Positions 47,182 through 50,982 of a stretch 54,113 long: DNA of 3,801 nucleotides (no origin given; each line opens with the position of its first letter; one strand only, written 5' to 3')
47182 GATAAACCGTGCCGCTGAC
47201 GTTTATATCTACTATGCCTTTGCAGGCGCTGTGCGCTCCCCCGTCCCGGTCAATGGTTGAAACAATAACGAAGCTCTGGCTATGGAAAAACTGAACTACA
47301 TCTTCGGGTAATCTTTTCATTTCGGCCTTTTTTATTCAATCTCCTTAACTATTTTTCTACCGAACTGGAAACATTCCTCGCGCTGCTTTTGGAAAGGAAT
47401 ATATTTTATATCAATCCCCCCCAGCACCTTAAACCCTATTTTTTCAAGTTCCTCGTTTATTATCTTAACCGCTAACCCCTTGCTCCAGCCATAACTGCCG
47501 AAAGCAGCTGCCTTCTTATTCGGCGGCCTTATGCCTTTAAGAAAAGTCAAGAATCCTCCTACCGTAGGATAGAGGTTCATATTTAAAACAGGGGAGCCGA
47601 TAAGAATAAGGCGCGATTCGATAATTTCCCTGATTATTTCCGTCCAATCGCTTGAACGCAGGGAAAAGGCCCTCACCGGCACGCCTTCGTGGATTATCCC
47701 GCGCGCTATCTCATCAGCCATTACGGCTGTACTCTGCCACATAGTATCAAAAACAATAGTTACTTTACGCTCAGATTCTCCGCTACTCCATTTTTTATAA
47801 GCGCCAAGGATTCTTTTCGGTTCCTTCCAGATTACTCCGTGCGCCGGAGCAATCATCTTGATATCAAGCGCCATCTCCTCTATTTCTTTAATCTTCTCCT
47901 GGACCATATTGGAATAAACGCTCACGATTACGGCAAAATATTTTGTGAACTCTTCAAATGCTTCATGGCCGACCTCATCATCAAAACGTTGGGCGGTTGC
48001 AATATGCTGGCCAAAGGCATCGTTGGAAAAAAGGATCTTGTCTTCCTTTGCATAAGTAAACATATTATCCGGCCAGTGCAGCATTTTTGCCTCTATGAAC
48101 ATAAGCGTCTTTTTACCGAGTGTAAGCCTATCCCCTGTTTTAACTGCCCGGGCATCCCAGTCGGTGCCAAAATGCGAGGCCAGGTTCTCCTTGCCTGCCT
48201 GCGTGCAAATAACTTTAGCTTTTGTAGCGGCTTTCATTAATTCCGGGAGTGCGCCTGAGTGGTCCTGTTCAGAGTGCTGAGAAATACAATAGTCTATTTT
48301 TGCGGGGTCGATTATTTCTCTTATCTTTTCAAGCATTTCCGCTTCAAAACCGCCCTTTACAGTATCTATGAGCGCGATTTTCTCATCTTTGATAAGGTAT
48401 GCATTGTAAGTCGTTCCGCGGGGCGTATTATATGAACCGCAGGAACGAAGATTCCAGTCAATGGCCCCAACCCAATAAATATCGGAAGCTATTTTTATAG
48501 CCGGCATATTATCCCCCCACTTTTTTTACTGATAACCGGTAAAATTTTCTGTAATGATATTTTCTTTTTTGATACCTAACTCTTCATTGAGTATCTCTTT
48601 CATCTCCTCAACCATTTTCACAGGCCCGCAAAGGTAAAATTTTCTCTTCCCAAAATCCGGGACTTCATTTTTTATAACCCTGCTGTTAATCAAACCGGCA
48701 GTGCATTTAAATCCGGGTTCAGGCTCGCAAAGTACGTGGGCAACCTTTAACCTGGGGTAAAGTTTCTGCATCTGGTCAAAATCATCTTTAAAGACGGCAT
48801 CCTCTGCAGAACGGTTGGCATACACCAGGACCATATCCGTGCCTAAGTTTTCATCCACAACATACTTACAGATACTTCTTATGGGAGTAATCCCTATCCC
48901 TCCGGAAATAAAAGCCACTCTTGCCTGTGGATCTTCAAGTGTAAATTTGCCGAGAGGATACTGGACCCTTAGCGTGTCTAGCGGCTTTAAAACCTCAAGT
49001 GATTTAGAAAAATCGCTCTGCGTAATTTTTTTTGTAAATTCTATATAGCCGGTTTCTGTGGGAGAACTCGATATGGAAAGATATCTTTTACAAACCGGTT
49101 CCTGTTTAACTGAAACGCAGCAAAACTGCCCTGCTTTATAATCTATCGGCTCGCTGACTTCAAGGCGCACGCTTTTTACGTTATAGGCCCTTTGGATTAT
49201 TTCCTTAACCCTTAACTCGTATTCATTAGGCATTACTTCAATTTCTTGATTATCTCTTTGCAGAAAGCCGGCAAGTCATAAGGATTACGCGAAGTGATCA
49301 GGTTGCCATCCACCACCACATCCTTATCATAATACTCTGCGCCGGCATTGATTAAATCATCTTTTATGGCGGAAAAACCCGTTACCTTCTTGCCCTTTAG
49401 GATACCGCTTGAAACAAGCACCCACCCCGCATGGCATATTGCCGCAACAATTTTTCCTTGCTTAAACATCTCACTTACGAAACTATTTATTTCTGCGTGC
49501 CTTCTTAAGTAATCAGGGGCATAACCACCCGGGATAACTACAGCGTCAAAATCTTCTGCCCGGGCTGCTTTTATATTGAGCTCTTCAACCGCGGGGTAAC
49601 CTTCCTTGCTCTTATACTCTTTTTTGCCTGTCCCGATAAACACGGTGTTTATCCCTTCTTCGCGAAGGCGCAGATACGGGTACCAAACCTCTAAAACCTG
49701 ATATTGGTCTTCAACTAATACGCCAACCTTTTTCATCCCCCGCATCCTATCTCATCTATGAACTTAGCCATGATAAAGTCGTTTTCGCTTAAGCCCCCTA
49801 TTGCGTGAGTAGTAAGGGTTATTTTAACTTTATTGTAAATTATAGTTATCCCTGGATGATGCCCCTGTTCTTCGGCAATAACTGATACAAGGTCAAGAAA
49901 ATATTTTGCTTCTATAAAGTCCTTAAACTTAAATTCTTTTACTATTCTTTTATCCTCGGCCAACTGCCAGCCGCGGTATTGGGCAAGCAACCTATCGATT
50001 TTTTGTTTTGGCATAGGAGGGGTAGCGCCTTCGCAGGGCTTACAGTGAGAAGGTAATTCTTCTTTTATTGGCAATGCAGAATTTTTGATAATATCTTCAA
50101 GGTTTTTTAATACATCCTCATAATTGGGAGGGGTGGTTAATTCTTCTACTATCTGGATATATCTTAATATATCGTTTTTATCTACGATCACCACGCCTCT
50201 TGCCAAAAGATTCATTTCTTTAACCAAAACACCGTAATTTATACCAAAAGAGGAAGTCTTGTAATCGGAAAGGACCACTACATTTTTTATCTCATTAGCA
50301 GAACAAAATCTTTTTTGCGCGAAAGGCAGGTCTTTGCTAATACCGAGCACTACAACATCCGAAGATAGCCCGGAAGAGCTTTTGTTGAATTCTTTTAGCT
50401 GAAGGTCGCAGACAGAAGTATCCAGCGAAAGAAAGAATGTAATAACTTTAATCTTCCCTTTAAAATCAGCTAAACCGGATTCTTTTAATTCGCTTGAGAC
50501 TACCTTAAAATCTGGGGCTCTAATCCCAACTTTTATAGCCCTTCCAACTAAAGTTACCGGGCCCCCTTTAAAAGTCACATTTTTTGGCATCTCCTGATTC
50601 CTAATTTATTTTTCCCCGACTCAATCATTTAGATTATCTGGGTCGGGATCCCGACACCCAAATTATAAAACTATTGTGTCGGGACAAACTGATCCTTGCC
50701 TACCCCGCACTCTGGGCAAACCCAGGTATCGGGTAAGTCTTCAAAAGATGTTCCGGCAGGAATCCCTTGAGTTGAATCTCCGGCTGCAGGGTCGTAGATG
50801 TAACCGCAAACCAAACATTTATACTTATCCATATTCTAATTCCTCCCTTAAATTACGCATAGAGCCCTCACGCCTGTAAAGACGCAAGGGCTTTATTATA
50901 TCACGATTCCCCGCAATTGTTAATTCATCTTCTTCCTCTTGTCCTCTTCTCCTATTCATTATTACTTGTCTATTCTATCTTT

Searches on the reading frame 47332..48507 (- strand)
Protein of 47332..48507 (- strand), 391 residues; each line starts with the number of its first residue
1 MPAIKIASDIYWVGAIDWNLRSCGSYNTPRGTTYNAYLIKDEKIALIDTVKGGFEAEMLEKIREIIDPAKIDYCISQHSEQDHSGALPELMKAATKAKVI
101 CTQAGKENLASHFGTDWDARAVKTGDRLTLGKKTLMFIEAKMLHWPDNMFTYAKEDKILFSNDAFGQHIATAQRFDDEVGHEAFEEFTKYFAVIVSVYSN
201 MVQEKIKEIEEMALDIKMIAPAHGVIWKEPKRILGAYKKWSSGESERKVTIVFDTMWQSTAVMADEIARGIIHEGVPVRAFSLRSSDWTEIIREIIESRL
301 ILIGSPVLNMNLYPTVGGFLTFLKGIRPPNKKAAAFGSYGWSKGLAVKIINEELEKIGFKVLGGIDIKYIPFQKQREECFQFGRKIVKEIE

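Call 6: search_protein_families(library=pfam, proteins=[window:47332-48507:-])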
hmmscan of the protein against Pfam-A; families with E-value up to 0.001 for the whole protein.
window:47332-48507:- (391 aa): 4 families
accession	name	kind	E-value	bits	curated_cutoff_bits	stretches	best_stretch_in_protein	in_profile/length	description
PF19583.5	ODP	-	1.6e-24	87.3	27.2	1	34-224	3-194/194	ODP family beta lactamase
PF00258.30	Flavodoxin_1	-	1e-12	48.9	25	1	251-382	1-142/143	Flavodoxin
PF00753.33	Lactamase_B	-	6.6e-09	36.4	22.7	1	34-169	6-155/196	Metallo-beta-lactamase superfamily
PF12706.13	Lactamase_B_2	-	0.00019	21.5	27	1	46-146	4-116/200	Beta-lactamase superfamily domain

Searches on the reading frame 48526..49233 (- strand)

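Call 80: search_protein_families(library=pfam, proteins=[window:48526-49233:-])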
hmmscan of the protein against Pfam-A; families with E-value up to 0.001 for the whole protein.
window:48526-49233:- (235 aa): 3 families
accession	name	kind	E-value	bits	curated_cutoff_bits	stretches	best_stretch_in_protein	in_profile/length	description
PF00175.26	NAD_binding_1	-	4.2e-20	72.9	22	1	108-211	1-107/109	Oxidoreductase NAD-binding domain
PF00970.30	FAD_binding_6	-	2e-07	31.7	21.1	1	7-97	4-97/99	Oxidoreductase FAD-binding domain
PF08030.17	NAD_binding_6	-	0.00067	20.2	22.2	0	106-128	4-26/156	Ferric reductase NAD binding domain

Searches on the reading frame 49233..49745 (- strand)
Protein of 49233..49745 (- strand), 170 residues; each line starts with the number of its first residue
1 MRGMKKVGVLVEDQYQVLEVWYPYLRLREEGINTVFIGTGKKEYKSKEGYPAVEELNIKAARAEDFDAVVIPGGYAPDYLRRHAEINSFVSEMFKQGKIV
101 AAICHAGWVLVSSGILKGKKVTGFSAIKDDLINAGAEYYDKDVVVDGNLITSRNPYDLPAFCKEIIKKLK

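Call 80: search_protein_families(library=pfam, proteins=[window:49233-49745:-])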
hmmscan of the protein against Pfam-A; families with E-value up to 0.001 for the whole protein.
window:49233-49745:- (170 aa): 2 families
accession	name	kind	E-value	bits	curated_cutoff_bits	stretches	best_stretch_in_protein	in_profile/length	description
PF01965.30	DJ-1_PfpI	-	3.3e-52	177.1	26.6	1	5-167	1-164/165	DJ-1/PfpI family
PF18011.7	Catalase_C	-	0.00045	20.3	24.6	1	6-116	4-116/150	C-terminal domain found in long catalases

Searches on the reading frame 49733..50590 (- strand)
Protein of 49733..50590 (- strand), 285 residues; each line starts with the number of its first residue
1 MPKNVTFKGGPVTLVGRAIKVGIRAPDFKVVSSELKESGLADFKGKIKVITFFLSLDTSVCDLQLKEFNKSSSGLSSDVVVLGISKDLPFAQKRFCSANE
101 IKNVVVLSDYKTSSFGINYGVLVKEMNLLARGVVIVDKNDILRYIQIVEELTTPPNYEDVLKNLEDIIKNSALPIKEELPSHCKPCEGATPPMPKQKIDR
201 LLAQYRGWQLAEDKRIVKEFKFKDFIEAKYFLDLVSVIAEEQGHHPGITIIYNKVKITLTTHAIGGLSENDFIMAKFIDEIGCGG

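Call 80: search_protein_families(library=pfam, proteins=[window:49733-50590:-])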
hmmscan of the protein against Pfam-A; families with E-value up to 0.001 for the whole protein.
window:49733-50590:- (285 aa): 3 families
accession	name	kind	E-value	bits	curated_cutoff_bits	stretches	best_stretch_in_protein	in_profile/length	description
PF01329.24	Pterin_4a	-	2.9e-29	101.5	26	1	192-281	2-91/91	Pterin 4 alpha carbinolamine dehydratase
PF08534.16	Redoxin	-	1.9e-22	80.1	26.6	1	20-161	1-148/148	Redoxin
PF00578.27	AhpC-TSA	-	1.8e-19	70.3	26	1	21-145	1-124/124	AhpC/TSA family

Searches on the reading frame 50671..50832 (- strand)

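Call 80: search_protein_families(library=pfam, proteins=[window:50671-50832:-])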
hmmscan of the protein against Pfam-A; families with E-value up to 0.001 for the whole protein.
window:50671-50832:- (53 aa): 2 families
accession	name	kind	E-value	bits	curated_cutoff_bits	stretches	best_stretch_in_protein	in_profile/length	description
PF00301.25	Rubredoxin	-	1.2e-25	89.7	23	1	3-49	1-47/47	Rubredoxin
PF21349.2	RUBY_RBDX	-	2.9e-08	33.5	26.5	0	32-49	14-29/30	Rubrerythrin, rubredoxin-like domain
